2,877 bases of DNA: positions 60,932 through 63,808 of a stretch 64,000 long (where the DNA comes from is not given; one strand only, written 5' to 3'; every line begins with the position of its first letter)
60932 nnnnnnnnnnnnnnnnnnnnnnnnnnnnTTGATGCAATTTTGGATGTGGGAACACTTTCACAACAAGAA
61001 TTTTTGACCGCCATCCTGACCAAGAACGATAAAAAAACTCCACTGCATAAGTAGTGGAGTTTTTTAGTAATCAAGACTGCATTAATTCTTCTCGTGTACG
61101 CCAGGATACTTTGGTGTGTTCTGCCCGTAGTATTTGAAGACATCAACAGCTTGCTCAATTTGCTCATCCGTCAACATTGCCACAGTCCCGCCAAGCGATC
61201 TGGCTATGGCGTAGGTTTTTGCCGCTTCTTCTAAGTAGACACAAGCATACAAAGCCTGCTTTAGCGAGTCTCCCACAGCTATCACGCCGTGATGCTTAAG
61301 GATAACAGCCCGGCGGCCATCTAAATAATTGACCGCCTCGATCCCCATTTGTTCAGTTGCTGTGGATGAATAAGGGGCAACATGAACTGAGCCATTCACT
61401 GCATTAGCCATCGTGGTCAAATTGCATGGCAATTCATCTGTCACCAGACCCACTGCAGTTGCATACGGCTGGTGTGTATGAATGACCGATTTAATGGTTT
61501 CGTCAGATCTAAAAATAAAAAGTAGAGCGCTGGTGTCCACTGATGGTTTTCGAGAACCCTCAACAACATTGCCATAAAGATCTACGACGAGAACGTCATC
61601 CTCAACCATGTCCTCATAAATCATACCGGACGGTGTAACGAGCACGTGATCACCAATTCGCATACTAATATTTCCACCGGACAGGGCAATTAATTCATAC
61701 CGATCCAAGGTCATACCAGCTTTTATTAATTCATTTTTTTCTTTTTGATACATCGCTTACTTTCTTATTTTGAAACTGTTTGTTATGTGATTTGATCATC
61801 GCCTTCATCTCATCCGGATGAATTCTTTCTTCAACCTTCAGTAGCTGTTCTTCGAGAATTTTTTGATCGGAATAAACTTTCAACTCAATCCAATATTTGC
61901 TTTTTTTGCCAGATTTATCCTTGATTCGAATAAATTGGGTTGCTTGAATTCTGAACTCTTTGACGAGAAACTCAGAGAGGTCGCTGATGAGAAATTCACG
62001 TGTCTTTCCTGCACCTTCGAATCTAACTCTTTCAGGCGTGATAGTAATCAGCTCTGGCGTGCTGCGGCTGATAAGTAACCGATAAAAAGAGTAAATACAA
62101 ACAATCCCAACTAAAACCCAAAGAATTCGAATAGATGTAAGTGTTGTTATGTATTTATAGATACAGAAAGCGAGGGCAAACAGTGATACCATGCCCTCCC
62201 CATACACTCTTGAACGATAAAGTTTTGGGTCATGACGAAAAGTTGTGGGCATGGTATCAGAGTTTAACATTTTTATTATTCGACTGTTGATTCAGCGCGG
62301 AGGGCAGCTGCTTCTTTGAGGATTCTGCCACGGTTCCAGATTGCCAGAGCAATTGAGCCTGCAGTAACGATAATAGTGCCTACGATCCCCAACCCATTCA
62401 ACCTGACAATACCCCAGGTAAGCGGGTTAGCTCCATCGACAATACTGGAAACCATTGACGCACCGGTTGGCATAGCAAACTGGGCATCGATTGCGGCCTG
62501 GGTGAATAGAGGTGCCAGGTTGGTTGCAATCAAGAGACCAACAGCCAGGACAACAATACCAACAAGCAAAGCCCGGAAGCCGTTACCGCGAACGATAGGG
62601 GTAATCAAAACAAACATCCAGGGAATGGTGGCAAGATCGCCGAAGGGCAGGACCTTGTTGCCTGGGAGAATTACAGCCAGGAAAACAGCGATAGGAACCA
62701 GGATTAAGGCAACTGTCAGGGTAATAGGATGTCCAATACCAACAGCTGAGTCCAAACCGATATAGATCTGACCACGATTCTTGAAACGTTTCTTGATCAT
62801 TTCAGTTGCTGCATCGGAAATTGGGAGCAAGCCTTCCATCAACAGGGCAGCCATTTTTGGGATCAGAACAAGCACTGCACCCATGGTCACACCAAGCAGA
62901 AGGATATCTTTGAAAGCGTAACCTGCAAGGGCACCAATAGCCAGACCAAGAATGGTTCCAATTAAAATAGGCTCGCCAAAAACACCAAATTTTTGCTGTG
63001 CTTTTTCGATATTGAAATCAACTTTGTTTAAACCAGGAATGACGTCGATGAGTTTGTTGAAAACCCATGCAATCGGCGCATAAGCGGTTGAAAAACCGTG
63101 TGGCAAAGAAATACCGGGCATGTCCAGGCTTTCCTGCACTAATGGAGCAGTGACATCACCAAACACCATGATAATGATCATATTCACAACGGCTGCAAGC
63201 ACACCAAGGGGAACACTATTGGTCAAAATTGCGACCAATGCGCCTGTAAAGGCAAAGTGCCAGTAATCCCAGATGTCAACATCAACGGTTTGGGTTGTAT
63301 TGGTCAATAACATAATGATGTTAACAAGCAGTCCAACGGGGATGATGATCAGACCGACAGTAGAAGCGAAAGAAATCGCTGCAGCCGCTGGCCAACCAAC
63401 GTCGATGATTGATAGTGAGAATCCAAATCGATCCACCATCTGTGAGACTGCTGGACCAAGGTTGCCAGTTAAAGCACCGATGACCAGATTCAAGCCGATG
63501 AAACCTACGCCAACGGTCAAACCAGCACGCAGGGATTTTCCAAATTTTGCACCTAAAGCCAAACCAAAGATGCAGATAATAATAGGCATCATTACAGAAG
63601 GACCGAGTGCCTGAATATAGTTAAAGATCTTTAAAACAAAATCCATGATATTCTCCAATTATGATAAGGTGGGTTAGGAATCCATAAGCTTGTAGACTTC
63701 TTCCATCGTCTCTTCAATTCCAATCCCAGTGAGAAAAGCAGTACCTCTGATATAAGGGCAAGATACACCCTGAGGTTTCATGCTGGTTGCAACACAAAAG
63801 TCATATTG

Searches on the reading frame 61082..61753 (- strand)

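Call 55: search_protein_families(library=pfam, proteins=[window:61082-61753:-], max_evalue=0.00001)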
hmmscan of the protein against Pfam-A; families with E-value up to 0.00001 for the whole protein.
window:61082-61753:- (223 aa): 1 family
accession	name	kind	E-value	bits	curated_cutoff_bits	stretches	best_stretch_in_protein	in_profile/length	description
PF00596.27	Aldolase_II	-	1.3e-43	149.5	22.2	1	8-181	2-182/183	Class II Aldolase and Adducin N-terminal domain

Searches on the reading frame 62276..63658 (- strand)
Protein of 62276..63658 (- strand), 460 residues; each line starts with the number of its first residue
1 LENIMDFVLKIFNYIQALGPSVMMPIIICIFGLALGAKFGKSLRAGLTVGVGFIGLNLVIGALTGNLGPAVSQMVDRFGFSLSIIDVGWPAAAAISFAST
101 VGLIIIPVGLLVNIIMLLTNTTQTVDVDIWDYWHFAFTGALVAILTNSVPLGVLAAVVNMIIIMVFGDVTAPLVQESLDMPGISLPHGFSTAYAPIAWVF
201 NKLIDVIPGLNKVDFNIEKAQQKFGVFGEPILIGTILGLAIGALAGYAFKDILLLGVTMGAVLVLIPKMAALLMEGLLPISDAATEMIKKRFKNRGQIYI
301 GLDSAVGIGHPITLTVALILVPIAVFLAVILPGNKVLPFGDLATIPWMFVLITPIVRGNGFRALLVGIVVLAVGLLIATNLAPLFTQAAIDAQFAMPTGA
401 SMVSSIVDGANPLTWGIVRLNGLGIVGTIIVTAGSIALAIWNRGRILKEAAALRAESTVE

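Call 55: search_protein_families(library=pfam, proteins=[window:62276-63658:-], max_evalue=0.00001)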
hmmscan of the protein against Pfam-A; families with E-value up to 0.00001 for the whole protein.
window:62276-63658:- (460 aa): 1 family
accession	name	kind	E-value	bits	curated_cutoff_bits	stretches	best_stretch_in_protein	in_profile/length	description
PF03611.19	EIIC-GAT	-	2.5e-93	313.7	24.2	1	17-398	4-393/394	PTS system sugar-specific permease component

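Call 65: find_encoding_contigs(protein=window:62276-63658:-, flank=10000, max_places=1)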
Protein window:62276-63658:- (460 aa): no gene with exactly this product is on record in the collection.
